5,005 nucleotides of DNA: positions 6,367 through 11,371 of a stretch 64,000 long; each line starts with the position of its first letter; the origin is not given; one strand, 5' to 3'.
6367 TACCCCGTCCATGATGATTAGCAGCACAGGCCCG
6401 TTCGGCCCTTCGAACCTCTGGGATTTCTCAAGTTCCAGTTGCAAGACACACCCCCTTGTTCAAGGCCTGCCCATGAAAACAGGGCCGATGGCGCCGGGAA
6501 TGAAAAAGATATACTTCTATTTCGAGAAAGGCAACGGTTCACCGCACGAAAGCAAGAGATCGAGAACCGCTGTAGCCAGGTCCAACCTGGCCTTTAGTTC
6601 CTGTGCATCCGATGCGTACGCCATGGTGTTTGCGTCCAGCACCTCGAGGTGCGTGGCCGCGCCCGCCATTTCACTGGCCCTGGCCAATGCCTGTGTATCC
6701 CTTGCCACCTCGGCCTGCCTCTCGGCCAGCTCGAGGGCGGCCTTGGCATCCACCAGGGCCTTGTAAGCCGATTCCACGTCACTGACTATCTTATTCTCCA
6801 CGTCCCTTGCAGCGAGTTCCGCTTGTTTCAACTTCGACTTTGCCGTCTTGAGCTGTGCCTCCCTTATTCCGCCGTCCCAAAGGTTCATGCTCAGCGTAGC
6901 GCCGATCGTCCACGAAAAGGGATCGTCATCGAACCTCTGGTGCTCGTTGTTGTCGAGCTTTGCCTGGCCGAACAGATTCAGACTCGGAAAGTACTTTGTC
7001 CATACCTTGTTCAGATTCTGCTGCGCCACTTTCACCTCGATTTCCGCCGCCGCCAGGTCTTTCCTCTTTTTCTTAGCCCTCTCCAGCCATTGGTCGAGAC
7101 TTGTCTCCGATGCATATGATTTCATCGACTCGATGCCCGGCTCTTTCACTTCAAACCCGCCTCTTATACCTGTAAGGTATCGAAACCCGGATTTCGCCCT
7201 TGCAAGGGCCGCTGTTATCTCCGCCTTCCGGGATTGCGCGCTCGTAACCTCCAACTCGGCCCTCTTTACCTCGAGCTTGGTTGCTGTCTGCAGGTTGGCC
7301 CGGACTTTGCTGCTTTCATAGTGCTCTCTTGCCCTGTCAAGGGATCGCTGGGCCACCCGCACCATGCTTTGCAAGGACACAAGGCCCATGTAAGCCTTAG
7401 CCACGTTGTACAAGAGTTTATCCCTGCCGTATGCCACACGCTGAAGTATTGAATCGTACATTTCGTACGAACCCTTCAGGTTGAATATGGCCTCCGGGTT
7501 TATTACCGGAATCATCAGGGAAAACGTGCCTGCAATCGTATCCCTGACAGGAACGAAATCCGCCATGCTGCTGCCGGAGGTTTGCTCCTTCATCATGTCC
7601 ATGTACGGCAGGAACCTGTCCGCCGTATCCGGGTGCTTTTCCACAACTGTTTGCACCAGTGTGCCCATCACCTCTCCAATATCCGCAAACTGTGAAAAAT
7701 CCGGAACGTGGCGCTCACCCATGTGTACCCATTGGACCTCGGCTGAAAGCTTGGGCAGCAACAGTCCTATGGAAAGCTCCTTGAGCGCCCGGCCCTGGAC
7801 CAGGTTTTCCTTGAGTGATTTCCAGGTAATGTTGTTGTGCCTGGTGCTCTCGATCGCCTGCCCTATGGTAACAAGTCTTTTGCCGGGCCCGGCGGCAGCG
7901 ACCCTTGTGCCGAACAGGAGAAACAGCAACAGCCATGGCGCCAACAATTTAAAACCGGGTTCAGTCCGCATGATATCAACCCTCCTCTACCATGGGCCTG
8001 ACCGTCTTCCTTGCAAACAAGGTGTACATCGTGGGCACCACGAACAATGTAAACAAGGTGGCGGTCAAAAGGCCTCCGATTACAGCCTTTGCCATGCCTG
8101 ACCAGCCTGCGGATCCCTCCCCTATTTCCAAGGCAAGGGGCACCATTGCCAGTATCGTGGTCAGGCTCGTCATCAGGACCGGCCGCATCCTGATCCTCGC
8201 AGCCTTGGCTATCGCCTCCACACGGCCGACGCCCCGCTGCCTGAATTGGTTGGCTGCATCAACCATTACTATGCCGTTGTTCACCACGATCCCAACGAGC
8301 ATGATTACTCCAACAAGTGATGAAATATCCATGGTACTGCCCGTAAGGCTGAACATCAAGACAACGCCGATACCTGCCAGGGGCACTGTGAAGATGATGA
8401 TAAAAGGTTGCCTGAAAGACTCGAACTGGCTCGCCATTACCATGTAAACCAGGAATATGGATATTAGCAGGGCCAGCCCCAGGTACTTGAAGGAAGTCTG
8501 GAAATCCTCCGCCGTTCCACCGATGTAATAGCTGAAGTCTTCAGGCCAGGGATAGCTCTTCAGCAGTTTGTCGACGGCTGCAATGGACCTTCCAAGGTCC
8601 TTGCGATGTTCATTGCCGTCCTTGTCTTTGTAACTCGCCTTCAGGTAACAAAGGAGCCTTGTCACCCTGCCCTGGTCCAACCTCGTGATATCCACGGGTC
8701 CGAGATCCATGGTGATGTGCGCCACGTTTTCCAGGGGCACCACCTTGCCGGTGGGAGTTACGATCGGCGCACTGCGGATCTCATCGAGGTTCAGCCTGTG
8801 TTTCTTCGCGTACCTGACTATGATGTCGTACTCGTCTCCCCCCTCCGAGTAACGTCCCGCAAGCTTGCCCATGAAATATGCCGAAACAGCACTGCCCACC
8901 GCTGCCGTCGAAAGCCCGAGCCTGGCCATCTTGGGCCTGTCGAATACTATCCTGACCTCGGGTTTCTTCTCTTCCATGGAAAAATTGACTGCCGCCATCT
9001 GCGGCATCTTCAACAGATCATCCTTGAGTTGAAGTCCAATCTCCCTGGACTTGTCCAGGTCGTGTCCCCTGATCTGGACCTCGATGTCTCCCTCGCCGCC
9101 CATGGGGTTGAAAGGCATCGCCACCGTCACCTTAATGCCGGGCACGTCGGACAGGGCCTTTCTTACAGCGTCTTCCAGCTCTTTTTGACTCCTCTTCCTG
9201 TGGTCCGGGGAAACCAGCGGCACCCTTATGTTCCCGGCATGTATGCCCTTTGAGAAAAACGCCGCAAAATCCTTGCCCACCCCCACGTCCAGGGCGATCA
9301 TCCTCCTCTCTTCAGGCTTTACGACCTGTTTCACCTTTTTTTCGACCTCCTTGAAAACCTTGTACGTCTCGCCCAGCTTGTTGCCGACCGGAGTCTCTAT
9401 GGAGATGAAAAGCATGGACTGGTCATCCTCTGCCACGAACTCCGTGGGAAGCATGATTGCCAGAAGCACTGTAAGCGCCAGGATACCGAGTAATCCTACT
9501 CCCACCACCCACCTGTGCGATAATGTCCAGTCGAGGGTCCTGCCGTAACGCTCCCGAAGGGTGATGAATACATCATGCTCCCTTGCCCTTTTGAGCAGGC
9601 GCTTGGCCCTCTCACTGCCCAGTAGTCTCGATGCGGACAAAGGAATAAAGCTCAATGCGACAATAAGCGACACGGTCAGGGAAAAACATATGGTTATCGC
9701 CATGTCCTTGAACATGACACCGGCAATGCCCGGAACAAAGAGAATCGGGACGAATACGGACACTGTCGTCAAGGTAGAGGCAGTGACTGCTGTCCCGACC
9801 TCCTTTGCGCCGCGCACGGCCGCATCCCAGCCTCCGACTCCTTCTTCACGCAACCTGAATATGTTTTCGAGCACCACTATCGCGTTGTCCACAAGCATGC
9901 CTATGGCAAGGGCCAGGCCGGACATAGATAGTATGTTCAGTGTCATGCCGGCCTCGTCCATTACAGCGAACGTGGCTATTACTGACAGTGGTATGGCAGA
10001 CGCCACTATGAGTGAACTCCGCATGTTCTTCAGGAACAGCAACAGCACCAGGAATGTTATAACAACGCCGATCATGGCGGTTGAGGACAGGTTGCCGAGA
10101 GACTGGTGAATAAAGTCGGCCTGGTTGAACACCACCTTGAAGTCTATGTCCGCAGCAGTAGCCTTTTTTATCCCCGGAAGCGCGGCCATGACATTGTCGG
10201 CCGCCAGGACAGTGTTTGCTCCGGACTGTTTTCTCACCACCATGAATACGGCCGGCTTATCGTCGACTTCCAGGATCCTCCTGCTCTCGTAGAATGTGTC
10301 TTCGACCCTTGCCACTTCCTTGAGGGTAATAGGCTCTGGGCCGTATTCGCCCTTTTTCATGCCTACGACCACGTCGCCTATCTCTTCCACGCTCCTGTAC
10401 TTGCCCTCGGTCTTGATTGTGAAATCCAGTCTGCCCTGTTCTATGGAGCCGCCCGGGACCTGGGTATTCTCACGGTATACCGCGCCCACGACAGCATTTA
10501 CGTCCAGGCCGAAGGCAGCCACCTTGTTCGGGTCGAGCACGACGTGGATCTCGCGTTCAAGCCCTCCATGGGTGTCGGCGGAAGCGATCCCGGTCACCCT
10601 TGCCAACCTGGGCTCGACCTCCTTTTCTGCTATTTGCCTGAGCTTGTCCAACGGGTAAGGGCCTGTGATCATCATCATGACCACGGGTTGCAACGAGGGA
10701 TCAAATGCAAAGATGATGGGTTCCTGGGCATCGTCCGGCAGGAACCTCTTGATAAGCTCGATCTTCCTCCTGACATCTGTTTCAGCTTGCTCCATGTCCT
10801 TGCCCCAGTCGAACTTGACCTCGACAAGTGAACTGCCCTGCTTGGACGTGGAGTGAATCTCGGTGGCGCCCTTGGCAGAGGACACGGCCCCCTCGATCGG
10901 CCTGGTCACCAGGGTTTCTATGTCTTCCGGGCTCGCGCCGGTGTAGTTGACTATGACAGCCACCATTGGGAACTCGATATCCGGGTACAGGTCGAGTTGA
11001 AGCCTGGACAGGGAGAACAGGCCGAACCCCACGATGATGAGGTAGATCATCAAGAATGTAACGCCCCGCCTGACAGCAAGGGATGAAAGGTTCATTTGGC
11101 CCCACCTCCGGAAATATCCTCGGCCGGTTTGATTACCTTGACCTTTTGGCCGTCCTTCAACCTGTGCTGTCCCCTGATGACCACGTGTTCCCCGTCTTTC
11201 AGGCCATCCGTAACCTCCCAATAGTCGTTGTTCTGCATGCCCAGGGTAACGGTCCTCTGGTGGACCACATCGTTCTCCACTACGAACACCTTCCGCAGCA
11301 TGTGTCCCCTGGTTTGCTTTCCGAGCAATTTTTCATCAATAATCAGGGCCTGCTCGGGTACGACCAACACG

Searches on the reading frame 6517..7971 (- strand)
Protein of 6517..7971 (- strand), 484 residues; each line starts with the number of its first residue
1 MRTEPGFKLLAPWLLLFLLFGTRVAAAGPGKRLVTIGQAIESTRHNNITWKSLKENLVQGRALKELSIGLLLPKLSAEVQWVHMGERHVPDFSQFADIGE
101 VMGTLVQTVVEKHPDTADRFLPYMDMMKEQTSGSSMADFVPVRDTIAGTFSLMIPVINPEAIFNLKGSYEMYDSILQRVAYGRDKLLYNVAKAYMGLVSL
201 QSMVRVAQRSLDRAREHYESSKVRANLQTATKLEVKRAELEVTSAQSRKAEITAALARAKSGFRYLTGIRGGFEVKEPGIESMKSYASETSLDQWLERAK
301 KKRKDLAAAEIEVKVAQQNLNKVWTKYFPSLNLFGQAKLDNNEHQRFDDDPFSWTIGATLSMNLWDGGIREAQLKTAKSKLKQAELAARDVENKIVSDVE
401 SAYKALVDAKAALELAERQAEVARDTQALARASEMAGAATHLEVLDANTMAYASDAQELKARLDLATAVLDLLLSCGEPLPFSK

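Call 12: search_protein_families(library=pfam, proteins=[window:6517-7971:-], max_evalue=0.001)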
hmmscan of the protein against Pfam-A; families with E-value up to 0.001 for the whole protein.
window:6517-7971:- (484 aa): 1 family
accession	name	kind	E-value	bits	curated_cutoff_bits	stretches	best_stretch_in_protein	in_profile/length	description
PF02321.23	OEP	-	3e-50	171.1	22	2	292-473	1-183/187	Outer membrane efflux protein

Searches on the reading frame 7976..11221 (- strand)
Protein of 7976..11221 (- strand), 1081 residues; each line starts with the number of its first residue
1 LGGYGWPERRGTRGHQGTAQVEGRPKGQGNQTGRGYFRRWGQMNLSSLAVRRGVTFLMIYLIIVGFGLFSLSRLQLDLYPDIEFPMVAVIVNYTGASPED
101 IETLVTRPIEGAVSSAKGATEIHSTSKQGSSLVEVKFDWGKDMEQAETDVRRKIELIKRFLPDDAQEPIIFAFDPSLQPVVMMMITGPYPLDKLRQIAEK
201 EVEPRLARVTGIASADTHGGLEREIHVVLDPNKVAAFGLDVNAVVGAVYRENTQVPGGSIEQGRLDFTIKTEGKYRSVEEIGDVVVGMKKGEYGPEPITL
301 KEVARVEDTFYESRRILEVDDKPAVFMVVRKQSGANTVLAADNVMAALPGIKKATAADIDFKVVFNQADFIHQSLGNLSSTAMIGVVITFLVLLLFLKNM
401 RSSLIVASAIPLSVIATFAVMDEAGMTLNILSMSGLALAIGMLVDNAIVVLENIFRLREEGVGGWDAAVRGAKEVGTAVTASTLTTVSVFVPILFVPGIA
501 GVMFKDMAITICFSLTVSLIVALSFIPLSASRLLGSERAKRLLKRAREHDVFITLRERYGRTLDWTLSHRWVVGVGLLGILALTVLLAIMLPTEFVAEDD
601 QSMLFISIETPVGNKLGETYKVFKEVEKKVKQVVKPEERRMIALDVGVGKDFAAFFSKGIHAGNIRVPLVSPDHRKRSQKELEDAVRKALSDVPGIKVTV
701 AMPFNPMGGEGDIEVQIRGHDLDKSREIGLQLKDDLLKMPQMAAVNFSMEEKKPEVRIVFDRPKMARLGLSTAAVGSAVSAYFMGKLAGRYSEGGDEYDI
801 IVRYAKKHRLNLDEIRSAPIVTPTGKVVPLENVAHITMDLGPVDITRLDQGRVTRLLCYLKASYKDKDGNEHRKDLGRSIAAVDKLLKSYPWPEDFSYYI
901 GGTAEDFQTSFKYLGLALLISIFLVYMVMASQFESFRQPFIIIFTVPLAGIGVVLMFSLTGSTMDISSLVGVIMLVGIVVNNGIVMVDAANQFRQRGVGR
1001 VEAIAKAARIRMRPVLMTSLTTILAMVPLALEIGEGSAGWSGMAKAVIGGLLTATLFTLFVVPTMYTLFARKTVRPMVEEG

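Call 12: search_protein_families(library=pfam, proteins=[window:7976-11221:-], max_evalue=0.001)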
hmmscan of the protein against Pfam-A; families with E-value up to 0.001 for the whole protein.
window:7976-11221:- (1081 aa): 3 families
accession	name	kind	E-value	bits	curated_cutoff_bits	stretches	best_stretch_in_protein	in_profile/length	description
PF00873.25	ACR_tran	-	3.5e-252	839.9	28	1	46-1069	2-1020/1021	AcrB/AcrD/AcrF family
PF03176.21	MMPL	-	1.6e-17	63.9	20.5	2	869-1072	96-305/333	MMPL family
PF02355.23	SecD_SecF_C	-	3e-05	23.9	20.5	1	916-1068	35-185/189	Protein export membrane protein SecD/SecF, C-terminal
